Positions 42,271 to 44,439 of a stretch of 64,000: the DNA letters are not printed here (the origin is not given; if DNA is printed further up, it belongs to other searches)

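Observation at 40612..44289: Two-gene operon: FGE-sulfatase-domain protein followed by a beta-CASP metallo-beta-lactamase nuclease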

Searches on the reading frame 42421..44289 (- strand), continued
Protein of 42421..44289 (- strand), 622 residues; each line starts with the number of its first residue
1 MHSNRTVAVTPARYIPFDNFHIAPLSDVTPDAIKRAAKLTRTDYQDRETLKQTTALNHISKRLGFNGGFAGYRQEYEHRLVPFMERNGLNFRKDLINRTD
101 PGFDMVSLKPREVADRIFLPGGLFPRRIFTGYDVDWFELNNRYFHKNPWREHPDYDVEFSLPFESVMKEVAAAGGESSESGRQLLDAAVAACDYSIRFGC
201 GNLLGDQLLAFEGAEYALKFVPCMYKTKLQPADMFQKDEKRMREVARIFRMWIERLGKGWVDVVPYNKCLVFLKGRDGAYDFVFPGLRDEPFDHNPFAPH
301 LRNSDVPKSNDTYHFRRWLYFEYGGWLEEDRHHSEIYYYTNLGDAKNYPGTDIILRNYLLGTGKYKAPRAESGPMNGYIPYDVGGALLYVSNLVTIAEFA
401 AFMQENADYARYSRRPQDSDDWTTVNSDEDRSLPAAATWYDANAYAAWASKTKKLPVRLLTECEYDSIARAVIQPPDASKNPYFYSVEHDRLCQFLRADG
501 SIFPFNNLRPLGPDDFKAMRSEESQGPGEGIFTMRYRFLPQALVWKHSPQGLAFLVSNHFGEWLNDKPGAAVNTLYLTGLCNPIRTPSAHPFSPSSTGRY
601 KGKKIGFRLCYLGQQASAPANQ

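Call 54: fold_search(model_id=the predicted structure, library=pdb)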
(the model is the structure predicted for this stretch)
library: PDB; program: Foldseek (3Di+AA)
matches with E <= 10: 57; with E <= 0.001: 0
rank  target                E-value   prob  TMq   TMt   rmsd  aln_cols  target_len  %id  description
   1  8vig                  4.1e-02  0.60  0.09  0.13  16.9       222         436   15  EgtB-IV from Geminocystis sp. isolate SKYG4, an ergothioneine-biosynthetic type IV sulfoxide synthase in complex with he (released 2024-08-07)
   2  8khq_C                5.3e-02  0.41  0.16  0.15  21.3       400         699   12  Bifunctional sulfoxide synthase OvoA_Th2 in complex with histidine and cysteine (released 2023-12-06)
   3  8khq_B                7.3e-02  0.77  0.12  0.11  13.3       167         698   18  Bifunctional sulfoxide synthase OvoA_Th2 in complex with histidine and cysteine (released 2023-12-06)
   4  8khq_A                7.7e-02  0.15  0.15  0.13  25.1       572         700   11  Bifunctional sulfoxide synthase OvoA_Th2 in complex with histidine and cysteine (released 2023-12-06)
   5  8khq_D                1.9e-01  0.57  0.11  0.10  12.4       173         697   15  Bifunctional sulfoxide synthase OvoA_Th2 in complex with histidine and cysteine (released 2023-12-06)
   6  5hha_A                2.4e-01  0.28  0.14  0.32  15.3       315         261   15  Structure of PvdO from Pseudomonas aeruginosa (released 2017-01-18)
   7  5hha_B                3.6e-01  0.28  0.16  0.32  14.9       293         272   15  Structure of PvdO from Pseudomonas aeruginosa (released 2017-01-18)
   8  9ntn_G                1.3e+00  0.03  0.09  0.15  25.9       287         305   13  Structure of Cap10-CdnD complex containing NDG modification (released 2025-05-07)
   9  7pvj_A                1.9e+00  0.02  0.08  0.09  19.6       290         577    9  Crystal structure of Thioredoxin Reductase from Brugia Malayi in complex with auranofin (released 2022-04-06)
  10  1rwz                  2.2e+00  0.05  0.05  0.10  12.8        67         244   21  Crystal Structure of Proliferating Cell Nuclear Antigen (PCNA) from A. fulgidus (released 2004-01-27)
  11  7p0x_A                2.4e+00  0.03  0.09  0.10  18.9       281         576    9  Crystal structure of Thioredoxin reductase from Brugia Malayi (released 2022-04-06)
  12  1rxm_A                2.5e+00  0.04  0.05  0.10  12.8        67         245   22  C-terminal region of FEN-1 bound to A. fulgidus PCNA (released 2004-01-27)
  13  5oqi_A                2.9e+00  0.02  0.07  0.10  20.3       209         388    9  Crystal Structure of a disulfide trapped single chain trimer composed of the MHC I heavy chain H-2Kb Y84C E63A mutant, (released 2018-04-11)
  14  3p83_C                3.2e+00  0.04  0.05  0.10  12.8        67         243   21  Structure of the PCNA:RNase HII complex from Archaeoglobus fulgidus. (released 2011-02-02)
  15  7put_B                3.2e+00  0.02  0.09  0.10  19.2       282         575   11  Crystal structure of Thioredoxin Reductase from Brugia Malayi in complex with NADP(H) (released 2022-04-06)
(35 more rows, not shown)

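Call 62: fold_search(model_id=the predicted structure, library=viral)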
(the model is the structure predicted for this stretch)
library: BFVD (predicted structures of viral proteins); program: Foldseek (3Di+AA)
matches with E <= 10: 109; with E <= 0.001: 0
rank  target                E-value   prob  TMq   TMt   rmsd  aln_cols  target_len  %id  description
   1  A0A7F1                3.0e-02  0.97  0.17  0.39   9.6       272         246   15  Sulfatase-modifying factor enzyme-like domain-containing protein [Microcystis phage LMM01]
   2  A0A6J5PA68            3.9e-01  0.02  0.05  0.04  28.3       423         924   10  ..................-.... domain-containing protein [uncultured Caudovirales phage]
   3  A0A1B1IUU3            4.9e-01  0.08  0.09  0.10  21.4       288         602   11  (no name in the UniProt tables at hand)
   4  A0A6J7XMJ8            6.7e-01  0.02  0.08  0.07  25.7       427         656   15  Uncharacterized protein [uncultured Caudovirales phage]
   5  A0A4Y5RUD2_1          7.9e-01  0.01  0.05  0.03  28.3       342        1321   12  (no name in the UniProt tables at hand)
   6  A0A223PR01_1          1.2e+00  0.01  0.08  0.05  30.5       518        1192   12  RNA-directed RNA polymerase L [Laurel Lake virus]
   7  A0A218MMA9            1.8e+00  0.01  0.05  0.06  26.8       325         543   14  Putative cytitidyltransferase [uncultured virus]
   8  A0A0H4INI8            1.9e+00  0.02  0.07  0.10  19.2       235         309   11  Uncharacterized protein [Stenotrophomonas phage IME-SM1]
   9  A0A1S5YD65            2.1e+00  0.03  0.06  0.12  21.4       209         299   12  BRO family [Leptopilina boulardi filamentous virus]
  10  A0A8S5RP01            2.2e+00  0.14  0.05  0.36   6.7        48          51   14  Uncharacterized protein [virus sp. ctrcb4]
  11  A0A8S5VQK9            2.3e+00  0.04  0.04  0.24  12.1        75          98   16  (no name in the UniProt tables at hand)
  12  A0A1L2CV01            2.3e+00  0.04  0.04  0.10  10.8        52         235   13  Terminase DNA packaging enzyme large subunit [Pectobacterium phage vB_PcaM_CBB]
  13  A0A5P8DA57            2.4e+00  0.04  0.05  0.23   9.7        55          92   29  Uncharacterized protein [Gordonia phage Fireball]
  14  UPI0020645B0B         2.6e+00  0.23  0.06  0.39   4.5        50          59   12  (no name look-up for this kind of identifier)
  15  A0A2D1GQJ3            2.7e+00  0.01  0.08  0.14  22.3       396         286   10  Virion structural protein [Pseudomonas phage SL2]
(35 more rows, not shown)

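Call 63: search_dna_similar(query=window:42421-44289:-, collection=plasmids, mode=protein, max_rows=30)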
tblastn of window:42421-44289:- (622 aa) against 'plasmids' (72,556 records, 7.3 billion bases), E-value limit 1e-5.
No match.

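Call 64: search_dna_similar(query=L109:5689-7683:+, collection=phages, mode=protein, max_rows=20)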
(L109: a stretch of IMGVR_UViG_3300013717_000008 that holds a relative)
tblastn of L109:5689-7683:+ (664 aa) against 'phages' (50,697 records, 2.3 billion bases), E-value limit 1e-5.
No match.

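Call 65: search_dna_similar(query=L109:5689-7683:+, collection=plasmids, mode=protein, max_rows=20)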
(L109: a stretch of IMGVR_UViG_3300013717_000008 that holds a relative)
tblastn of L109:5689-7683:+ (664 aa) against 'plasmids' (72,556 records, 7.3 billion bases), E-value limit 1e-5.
No match.

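Call 71: search_protein_families(library=padloc, alignment_id=A2, max_evalue=0.00001)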
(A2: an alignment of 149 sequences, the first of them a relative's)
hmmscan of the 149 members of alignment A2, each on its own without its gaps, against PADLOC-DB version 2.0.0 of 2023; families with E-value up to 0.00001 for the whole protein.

A. member 1, L101:5500-7698:+ (732 aa): 0 families

B. families by the number of members that match (of 149 scanned): 333 families (the first 25 are shown)
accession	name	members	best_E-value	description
PDLC02707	PbeA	3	4.3e-53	PbeA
PDLC03878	NsnB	2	9.8e-65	-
PDLC04148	HEC-03B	2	5.4e-38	-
PDLC01652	WYL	2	3e-28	"CAS-I,CAS-II,CAS-III,CAS-IV,CAS-V,CAS-VI; associated_signaling"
PDLC02979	AriA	2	1.1e-25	-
PDLC03920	MkoA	2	1.6e-25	-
PDLC01457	WYL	2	6.7e-25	"CAS-I,CAS-II,CAS-III,CAS-IV,CAS-V,CAS-VI; associated_signaling"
PDLC02980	AriA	2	1.5e-23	-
PDLC01766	Cas3c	2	9.8e-23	-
PDLC01616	TniQ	2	9.9e-22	CAS-I-F; associated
PDLC04135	mad3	2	2.4e-19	mads_3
PDLC04164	AriA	2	2.3e-18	-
PDLC02335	AbiLi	2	1.2e-17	AbiLi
PDLC00271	PtuA1|PtuA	2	1.6e-17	AAA ATPase domain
PDLC02843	DpdE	2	7.1e-17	DpdE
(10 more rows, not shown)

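Call 72: search_protein_families(library=pfam, alignment_id=A2, max_evalue=0.00001)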
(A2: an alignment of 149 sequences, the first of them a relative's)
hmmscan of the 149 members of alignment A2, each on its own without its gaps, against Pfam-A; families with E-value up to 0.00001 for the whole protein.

A. member 1, L101:5500-7698:+ (732 aa): 0 families

B. families by the number of members that match (of 149 scanned): 127 families (the first 25 are shown)
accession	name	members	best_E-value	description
PF02586.19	SRAP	3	1e-67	SOS response associated peptidase (SRAP)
PF06067.16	DUF932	2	3.7e-76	Domain of unknown function (DUF932)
PF18766.7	SWI2_SNF2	2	2e-69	SWI2/SNF2 ATPase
PF04002.20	RadC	2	1.6e-38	RadC-like JAB domain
PF04313.20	HSDR_N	2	6.8e-32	Type I restriction enzyme R protein N terminus (HSDR_N)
PF00589.27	Phage_integrase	2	5.4e-31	Phage integrase family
PF13175.12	AAA_15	2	1.4e-24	AAA ATPase domain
PF04851.21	ResIII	2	7.2e-24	Type III restriction enzyme, res subunit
PF22022.2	Phage_int_M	2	2.3e-23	Phage integrase central domain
PF06527.16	TniQ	2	4.2e-23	TniQ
PF13356.12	Arm-DNA-bind_3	2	8.5e-22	Arm DNA-binding domain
PF13304.12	AAA_21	2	3.3e-20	AAA domain, putative AbiEii toxin, Type IV TA system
PF25583.1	WCX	2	1e-16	WCX domain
PF01527.26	HTH_Tnp_1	2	4.2e-10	Transposase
PF13730.12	HTH_36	2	5.9e-09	Helix-turn-helix domain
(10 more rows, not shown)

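Call 83: find_homologous_proteins(query=L008:9809-11695:+)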
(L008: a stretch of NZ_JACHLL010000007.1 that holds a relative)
Query L008:9809-11695:+ (628 aa): 182 proteins with E <= 0.001 among 8000 candidates; the best 120 are listed.
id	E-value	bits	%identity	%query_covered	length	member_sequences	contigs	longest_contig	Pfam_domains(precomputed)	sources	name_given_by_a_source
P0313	0.0e+0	1316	89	99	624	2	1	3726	-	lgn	-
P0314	0.0e+0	1312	88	99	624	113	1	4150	-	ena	-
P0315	0.0e+0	1305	88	99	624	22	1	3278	-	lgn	-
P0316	0.0e+0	1255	84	99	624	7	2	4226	-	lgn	-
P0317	0.0e+0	1253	84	100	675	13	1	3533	-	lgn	-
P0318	0.0e+0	1249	83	99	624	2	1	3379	-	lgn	-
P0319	0.0e+0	1246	83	99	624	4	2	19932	-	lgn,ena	-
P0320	0.0e+0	1206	81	99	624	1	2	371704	-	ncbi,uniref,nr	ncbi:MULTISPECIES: formylglycine-generating enzyme family protein [unclassified Pseudomonas]|uniref:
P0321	0.0e+0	1194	81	99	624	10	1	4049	-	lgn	-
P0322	0.0e+0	1189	80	99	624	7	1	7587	-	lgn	-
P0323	0.0e+0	1173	79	99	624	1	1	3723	-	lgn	-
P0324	0.0e+0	1162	78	99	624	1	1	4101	-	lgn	-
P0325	0.0e+0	1145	77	99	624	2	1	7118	-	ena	-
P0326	0.0e+0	1022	69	100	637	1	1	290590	-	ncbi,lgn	-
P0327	1.6e-297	1006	71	99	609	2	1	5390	-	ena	-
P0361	2.3e-210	718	52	99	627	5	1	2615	PF03781.23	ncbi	-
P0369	5.4e-206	704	51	99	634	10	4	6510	PF03781.23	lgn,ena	-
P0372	4.6e-205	701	50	99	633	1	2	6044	PF03781.23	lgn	-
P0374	4.9e-203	694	51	99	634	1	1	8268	PF03781.23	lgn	-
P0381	5.6e-201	687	52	99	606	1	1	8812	PF03781.23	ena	-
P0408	2.2e-179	616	54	82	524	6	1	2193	PF03781.23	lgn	-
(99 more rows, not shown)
